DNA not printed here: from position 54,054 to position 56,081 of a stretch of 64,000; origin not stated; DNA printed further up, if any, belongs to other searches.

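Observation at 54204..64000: etfBA-hdrL-hdrA-mvhD-FeS-hdrC-hdrB-hdrA' cluster: a candidate flavin-based electron-bifurcation machine with no obvious partner enzyme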

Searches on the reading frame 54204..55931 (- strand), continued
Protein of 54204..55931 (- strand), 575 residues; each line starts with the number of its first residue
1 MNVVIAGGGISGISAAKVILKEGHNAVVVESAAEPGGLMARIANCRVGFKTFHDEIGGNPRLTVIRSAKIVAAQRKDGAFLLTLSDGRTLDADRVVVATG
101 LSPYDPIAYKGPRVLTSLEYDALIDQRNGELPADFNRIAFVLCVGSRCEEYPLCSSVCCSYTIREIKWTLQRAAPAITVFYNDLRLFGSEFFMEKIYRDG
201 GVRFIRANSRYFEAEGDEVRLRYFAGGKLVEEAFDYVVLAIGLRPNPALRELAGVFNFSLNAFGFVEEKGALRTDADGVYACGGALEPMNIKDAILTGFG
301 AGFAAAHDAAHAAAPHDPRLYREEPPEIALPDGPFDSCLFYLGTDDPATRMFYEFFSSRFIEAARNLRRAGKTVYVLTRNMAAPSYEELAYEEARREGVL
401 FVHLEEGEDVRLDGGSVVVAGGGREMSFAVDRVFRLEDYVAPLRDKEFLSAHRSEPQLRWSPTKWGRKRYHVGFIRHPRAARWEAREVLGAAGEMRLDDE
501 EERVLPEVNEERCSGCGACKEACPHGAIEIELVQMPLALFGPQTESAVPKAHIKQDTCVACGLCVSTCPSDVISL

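Call 50: search_solved_structures(query=L002:9321-10004:+, max_evalue=0.01, show_alignments=2)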
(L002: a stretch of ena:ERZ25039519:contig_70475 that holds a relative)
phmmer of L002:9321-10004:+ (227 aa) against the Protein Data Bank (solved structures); distinct sequences matched with E-value up to 0.01: 5.
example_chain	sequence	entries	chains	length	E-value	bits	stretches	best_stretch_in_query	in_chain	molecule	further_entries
9sfi_C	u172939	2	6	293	6.9e-11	45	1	1-142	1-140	H(2)/formate:CoB-CoM heterodisulfide,ferredoxin reductase subunit B2 | Heterodisulfide reductase subunit B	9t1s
5odc_B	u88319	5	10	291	3.2e-08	36.3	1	1-122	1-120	Heterodisulfide reductase, subunit B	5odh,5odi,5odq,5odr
8rvv_B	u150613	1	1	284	6.5e-08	35.2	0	105-201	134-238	H(2):CoB-CoM heterodisulfide,ferredoxin reductase subunit B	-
8rvu_b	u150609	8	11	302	8.1e-08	34.9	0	105-201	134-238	H(2):CoB-CoM heterodisulfide,ferredoxin reductase subunit B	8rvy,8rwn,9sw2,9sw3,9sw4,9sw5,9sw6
7bkb_B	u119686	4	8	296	1.8e-05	27.3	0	115-200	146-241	CoB--CoM heterodisulfide reductase subunit B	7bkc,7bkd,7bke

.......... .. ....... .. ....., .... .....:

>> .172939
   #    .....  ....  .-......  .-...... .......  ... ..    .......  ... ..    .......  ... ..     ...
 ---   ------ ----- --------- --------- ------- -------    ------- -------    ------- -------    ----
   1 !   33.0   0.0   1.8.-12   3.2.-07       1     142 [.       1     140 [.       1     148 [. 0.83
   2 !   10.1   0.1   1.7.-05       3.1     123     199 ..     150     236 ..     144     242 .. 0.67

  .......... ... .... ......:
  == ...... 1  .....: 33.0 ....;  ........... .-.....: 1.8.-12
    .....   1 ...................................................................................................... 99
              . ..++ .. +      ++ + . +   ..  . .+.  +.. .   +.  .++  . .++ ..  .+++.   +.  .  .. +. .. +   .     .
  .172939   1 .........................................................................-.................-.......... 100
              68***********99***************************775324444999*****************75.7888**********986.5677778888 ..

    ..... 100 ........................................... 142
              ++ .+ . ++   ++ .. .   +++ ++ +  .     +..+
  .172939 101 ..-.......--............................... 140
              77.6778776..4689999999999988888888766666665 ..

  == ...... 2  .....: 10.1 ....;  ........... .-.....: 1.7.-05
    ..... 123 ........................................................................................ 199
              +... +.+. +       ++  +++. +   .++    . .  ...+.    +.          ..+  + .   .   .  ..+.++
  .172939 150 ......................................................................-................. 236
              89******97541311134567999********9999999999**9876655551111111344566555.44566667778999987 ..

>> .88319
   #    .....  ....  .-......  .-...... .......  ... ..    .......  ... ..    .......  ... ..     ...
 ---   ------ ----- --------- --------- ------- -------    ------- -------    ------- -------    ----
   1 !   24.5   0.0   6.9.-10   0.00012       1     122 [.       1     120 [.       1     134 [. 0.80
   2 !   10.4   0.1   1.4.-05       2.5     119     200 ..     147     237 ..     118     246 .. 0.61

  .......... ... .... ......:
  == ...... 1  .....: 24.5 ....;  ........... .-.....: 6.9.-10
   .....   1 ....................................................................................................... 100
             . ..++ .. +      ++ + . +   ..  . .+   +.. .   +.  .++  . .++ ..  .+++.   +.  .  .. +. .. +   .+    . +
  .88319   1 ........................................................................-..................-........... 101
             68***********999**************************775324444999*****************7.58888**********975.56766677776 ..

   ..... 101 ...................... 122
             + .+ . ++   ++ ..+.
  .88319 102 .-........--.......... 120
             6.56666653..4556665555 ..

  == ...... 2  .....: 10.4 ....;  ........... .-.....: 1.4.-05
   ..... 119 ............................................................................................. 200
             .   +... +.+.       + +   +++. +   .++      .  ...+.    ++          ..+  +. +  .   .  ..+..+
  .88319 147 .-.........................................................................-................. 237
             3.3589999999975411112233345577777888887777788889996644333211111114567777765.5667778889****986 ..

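Call 52: find_homologous_proteins(query=L002:421-1041:+, max_evalue=1e-10)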
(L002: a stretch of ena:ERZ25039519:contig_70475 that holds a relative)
Query L002:421-1041:+ (206 aa): 952 proteins with E <= 1e-10 among 1501 candidates; the best 120 are listed.
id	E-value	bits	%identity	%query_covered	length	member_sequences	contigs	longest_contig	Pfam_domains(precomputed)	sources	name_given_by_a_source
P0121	9.1e-102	357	80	99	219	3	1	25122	PF02754.22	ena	-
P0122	9.7e-102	357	80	99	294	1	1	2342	PF02754.22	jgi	jgi:Fe-S oxidoreductase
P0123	2.3e-101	356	79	99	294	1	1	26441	PF02754.22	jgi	jgi:Fe-S oxidoreductase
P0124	2.7e-101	356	80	99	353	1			PF02754.22,PF13237.12,PF13183.12,PF13187.12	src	-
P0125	1.1e-100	354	79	99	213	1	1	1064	PF02754.22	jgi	jgi:Fe-S oxidoreductase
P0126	2.8e-100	352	79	99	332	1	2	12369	PF02754.22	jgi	jgi:Fe-S oxidoreductase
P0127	1.8e-99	350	78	99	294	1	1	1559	PF02754.22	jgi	jgi:Fe-S oxidoreductase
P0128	1.4e-98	347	77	99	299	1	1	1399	PF02754.22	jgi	jgi:Fe-S oxidoreductase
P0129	6.4e-95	335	75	99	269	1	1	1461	PF02754.22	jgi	jgi:Fe-S oxidoreductase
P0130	1.7e-93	330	75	99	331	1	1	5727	PF02754.22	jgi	jgi:Fe-S oxidoreductase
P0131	1.9e-93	330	75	99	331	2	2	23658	PF02754.22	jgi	jgi:Fe-S oxidoreductase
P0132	2.3e-92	326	75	99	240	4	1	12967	PF02754.22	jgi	jgi:Fe-S oxidoreductase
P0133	4.9e-92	325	73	99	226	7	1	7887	PF02754.22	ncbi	ncbi:MAG: (Fe-S)-binding protein, partial [Syntrophorhabdus sp.]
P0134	9.4e-92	325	73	99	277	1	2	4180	PF02754.22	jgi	-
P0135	1.1e-91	324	73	99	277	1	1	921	PF02754.22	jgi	jgi:Fe-S oxidoreductase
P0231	6.0e-71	257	96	59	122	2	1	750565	PF02754.22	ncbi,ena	-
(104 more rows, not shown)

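Call 53: find_encoding_contigs(protein=P0231, flank=10000, max_places=4)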
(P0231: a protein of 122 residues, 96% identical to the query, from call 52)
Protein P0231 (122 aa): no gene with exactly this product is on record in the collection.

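Call 55: search_protein_families(library=ncbifam, proteins=[L002:5566-7239:+, L002:7458-7880:+, L002:8863-9321:+, L002:9321-10004:+], max_evalue=0.00001)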
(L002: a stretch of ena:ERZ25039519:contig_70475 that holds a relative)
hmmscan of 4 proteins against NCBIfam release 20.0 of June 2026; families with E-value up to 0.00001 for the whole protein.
L002:5566-7239:+ (557 aa): 29 families (the best 25 are shown)
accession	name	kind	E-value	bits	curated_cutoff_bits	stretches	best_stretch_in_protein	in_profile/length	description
NF040770.1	hetero_SS_HdrA2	exception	1.4e-157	526.1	1100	2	236-555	313-642/777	CoB-CoM heterodisulfide reductase HdrA2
NF041778.1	hetero_SS_HdrA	equivalog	2.9e-116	389.2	1400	2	238-555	325-652/771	ferredoxin:CoB-CoM heterodisulfide reductase subunit HdrA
NF041891.1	hdrA_Methbact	equivalog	9.3e-110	368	1300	2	238-553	312-635/762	ferredoxin:CoB-CoM heterodisulfide reductase subunit HdrA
NF009410.0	PRK12771.1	subfamily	5.5e-14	51.6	516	1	123-179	122-178/566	NAD(P)-binding protein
TIGR01372.1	soxA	subfamily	8.7e-11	40.3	1164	1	112-218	141-246/996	sarcosine oxidase subunit alpha family protein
TIGR03467.1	HpnE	equivalog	1.4e-08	34.5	283.05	1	143-182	2-41/430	hydroxysqualene dehydroxylase HpnE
TIGR02179.1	PorD_KorD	subfamily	2.7e-08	33.8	60.05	1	483-537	20-73/78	2-oxoacid:acceptor oxidoreductase, delta subunit, pyruvate/2-ketoisovalerate family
NF006221.0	PRK08348.1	subfamily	8.3e-08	32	124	1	485-537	41-93/136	NADH-plastoquinone oxidoreductase subunit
TIGR01944.1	rnfB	subfamily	9.5e-08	31.8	68.7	1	480-541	105-165/190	RnfABCDGE type electron transport complex subunit B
NF009409.0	PRK12770.1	subfamily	1.2e-07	31.2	343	0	134-217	13-93/360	putative glutamate synthase subunit beta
TIGR03997.1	mycofact_OYE_2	equivalog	1.3e-07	30.5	793.15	1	137-213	377-451/645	mycofactocin system FadH/OYE family oxidoreductase 2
NF007202.0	PRK09623.1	equivalog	1.8e-07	31.4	166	1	480-538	43-100/105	3-methyl-2-oxobutanoate dehydrogenase subunit delta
NF010590.0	PRK13984.1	equivalog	1.8e-07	29.7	946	0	131-179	280-328/611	putative oxidoreductase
TIGR02700.1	flavo_MJ0208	hypoth_equivalog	3.3e-07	29.8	251.35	1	484-536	144-194/234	dihydromethanopterin reductase (acceptor)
NF040864.1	HgcB_ferredoxin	equivalog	5.2e-07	29.4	99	1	486-539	12-64/93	mercury methylation ferredoxin HgcB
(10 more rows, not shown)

L002:7458-7880:+ (140 aa): 3 families
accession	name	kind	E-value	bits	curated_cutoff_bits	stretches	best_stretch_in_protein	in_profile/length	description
NF040770.1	hetero_SS_HdrA2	exception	4.5e-39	134.2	1100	1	4-132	643-772/777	CoB-CoM heterodisulfide reductase HdrA2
NF045873.1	F420_non_VhuD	exception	9.4e-30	103.4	215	1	9-130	2-124/132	F420-non-reducing hydrogenase iron-sulfur subunit VhuD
NF041891.1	hdrA_Methbact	equivalog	2.4e-08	32.7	1300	1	19-130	653-760/762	ferredoxin:CoB-CoM heterodisulfide reductase subunit HdrA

L002:8863-9321:+ (152 aa): 4 families
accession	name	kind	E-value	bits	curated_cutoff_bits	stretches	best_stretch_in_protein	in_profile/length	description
TIGR03290.1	CoB_CoM_SS_C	equivalog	9.6e-08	32.1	160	1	19-103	2-86/144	CoB--CoM heterodisulfide reductase subunit C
NF041890.1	hdrC_Methbact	equivalog_domain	1e-07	31.7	270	1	11-89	21-98/192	ferredoxin:CoB-CoM heterodisulfide reductase subunit HdrC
TIGR03379.1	glycerol3P_GlpC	equivalog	7.8e-07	28.2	279.9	1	19-103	5-92/397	anaerobic glycerol-3-phosphate dehydrogenase subunit GlpC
NF008369.0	PRK11168.1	equivalog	1.9e-06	27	278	1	14-90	6-85/401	anaerobic glycerol-3-phosphate dehydrogenase subunit C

L002:9321-10004:+ (227 aa): 5 families
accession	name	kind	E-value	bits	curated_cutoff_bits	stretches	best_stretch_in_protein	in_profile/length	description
NF042965.1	MFR_anch_SdhE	equivalog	1.2e-17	64.4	500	1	2-87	2-88/282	8-methylmenaquinol:fumarate reductase membrane anchor subunit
NF045663.1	diclust_near_Sec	equivalog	9.3e-15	53.8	530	1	2-217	421-632/759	pyridine nucleotide-disulfide oxidoreductase/dicluster-binding protein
TIGR03288.1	CoB_CoM_SS_B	equivalog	6.8e-10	38.7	345.15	0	3-92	2-93/290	CoB--CoM heterodisulfide reductase subunit B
NF045670.1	quin_L_LdhH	equivalog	6.4e-06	24.7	800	0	4-202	470-686/706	L-lactate dehydrogenase (quinone) large subunit LdhH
NF004898.0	PRK06259.1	equivalog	7e-06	24.9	385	1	4-217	265-484/488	fumarate reductase (CoM/CoB) subunit TfrB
